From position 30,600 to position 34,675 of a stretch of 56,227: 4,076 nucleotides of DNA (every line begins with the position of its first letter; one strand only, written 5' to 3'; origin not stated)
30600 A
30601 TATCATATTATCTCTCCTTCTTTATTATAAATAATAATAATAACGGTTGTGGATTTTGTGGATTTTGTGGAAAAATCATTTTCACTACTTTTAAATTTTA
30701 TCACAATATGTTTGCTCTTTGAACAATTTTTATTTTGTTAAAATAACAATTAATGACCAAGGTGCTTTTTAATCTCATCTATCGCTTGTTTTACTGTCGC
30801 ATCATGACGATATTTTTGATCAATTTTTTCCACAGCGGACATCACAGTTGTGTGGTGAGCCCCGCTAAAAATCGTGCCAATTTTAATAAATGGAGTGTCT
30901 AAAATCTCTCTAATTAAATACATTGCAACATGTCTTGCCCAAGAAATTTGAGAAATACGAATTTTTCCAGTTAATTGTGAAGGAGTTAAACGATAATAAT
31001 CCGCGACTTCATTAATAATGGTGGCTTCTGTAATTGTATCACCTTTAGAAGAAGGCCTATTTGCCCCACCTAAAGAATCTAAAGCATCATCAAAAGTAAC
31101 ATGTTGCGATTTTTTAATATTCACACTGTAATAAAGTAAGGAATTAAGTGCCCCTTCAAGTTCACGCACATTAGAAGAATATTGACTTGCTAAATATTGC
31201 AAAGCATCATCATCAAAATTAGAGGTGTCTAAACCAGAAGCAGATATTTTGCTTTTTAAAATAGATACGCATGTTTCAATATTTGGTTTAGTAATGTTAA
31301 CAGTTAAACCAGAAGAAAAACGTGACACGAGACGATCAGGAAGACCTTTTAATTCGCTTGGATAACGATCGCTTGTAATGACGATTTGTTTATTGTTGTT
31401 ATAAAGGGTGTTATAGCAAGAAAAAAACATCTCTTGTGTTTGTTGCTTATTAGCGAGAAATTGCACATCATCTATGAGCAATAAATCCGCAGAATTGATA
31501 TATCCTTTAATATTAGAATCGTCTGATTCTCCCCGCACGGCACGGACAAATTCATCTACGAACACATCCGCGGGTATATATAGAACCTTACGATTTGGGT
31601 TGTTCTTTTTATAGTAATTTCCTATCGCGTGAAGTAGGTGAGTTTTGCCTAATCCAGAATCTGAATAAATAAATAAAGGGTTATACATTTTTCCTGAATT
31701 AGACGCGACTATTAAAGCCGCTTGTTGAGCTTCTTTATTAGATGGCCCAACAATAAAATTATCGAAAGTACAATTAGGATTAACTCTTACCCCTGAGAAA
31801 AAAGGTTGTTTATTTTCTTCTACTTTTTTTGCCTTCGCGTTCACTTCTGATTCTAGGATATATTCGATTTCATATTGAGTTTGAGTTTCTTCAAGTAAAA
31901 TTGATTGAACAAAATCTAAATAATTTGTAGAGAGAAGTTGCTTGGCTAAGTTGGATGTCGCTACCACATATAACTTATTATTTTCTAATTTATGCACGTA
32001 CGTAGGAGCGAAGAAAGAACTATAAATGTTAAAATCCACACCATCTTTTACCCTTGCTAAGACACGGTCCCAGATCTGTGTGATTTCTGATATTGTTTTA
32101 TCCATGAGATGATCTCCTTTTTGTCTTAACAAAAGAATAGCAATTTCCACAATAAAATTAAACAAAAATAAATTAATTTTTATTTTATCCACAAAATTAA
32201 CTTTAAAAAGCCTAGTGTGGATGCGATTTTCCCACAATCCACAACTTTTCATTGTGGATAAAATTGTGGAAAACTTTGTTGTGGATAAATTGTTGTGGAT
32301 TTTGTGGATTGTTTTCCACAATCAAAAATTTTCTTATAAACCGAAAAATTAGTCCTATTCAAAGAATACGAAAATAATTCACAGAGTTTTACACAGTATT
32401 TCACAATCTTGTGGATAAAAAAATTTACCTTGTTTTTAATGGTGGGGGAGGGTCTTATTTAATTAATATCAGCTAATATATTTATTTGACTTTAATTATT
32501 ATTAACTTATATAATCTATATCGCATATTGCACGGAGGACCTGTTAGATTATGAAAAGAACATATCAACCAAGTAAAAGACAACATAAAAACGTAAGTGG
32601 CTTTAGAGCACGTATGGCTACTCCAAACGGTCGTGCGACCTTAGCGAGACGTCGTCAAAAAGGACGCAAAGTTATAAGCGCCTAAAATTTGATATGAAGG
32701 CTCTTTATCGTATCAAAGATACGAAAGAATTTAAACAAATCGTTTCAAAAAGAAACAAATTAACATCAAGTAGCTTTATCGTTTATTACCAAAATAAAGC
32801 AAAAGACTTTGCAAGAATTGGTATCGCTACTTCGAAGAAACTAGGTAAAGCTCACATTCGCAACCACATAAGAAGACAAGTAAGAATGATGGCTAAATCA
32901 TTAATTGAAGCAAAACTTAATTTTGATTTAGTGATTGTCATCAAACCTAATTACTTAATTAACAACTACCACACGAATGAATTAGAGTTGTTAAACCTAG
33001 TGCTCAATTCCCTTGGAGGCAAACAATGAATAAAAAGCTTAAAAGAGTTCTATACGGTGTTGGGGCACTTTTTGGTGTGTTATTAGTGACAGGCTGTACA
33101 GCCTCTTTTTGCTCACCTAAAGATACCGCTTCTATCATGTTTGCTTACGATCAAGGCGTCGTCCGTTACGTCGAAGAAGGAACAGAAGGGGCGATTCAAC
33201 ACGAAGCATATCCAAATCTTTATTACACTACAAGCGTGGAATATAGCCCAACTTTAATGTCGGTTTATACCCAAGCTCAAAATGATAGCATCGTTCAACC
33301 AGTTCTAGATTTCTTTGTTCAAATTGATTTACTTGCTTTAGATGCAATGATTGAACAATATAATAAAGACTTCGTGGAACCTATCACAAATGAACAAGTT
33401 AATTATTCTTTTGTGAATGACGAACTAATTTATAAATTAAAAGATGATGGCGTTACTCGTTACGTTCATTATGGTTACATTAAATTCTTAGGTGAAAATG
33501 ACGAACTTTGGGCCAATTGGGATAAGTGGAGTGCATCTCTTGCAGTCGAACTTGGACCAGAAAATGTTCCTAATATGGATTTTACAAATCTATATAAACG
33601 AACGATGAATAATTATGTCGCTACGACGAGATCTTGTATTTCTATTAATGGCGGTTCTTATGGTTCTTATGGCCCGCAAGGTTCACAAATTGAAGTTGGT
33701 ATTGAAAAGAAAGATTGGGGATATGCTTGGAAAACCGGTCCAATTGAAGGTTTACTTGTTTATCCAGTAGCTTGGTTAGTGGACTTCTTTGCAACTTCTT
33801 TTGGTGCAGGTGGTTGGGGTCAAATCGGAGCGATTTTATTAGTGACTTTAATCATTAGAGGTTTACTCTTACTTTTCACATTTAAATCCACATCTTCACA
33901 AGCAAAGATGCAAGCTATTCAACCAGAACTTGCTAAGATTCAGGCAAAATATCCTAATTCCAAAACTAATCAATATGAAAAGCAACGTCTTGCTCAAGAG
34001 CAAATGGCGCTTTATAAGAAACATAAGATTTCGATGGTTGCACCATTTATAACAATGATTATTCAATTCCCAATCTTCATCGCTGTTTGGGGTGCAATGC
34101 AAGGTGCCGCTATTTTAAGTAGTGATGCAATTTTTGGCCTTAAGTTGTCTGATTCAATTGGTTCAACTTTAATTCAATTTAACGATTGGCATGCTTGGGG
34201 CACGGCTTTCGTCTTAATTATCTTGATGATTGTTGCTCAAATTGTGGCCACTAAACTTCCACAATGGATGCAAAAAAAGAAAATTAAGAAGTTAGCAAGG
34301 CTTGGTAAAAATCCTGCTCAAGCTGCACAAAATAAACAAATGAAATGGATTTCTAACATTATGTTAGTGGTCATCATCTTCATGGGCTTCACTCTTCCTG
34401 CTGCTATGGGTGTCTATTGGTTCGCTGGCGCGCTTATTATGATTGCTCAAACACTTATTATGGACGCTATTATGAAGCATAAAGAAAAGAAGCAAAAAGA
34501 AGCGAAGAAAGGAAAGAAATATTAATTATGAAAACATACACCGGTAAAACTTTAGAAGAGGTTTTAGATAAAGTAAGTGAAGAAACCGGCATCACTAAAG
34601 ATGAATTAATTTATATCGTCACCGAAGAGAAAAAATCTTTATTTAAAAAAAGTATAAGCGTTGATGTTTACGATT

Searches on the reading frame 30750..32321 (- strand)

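Call 57: search_protein_families(library=pfam, proteins=[window:30750-32321:-], max_evalue=0.00001)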
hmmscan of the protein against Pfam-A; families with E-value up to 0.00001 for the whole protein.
window:30750-32321:- (523 aa): 4 families
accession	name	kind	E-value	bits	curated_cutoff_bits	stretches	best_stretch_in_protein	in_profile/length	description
PF00308.24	Bac_DnaA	-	2e-61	207.3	23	1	181-341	2-161/162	Bacterial DnaA ATPAse domain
PF08299.17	Bac_DnaA_C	-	2.3e-21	76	31.5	1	434-500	3-69/69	Bacterial dnaA protein helix-turn-helix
PF11638.13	DnaA_N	-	1.2e-07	31.8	24.6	1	82-141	2-62/65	DnaA N-terminal domain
PF01695.23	IstB_IS21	-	4.8e-06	26.7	24.1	0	218-319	97-194/238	IstB-like ATP binding protein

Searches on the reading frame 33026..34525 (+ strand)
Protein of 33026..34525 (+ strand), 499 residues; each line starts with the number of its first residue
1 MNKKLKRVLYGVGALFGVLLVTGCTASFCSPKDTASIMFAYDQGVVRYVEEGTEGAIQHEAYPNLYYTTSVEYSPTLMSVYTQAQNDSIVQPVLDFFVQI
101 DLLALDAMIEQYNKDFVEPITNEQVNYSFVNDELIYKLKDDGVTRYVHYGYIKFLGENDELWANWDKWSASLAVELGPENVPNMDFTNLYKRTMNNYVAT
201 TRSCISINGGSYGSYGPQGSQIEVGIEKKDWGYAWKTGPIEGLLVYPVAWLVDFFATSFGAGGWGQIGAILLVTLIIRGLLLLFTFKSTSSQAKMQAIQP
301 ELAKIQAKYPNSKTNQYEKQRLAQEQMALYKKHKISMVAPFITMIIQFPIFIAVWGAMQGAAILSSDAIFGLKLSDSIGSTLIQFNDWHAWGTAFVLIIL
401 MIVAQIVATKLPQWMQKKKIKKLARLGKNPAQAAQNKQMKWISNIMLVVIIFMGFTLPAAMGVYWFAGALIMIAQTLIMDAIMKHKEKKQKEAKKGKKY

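Call 57: search_protein_families(library=pfam, proteins=[window:33026-34525:+], max_evalue=0.00001)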
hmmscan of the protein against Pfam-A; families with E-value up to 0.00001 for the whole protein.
window:33026-34525:+ (499 aa): 1 family
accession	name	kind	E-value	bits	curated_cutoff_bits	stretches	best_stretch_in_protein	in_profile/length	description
PF02096.25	60KD_IMP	-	7.9e-35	120.7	35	1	269-479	4-161/163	60Kd inner membrane protein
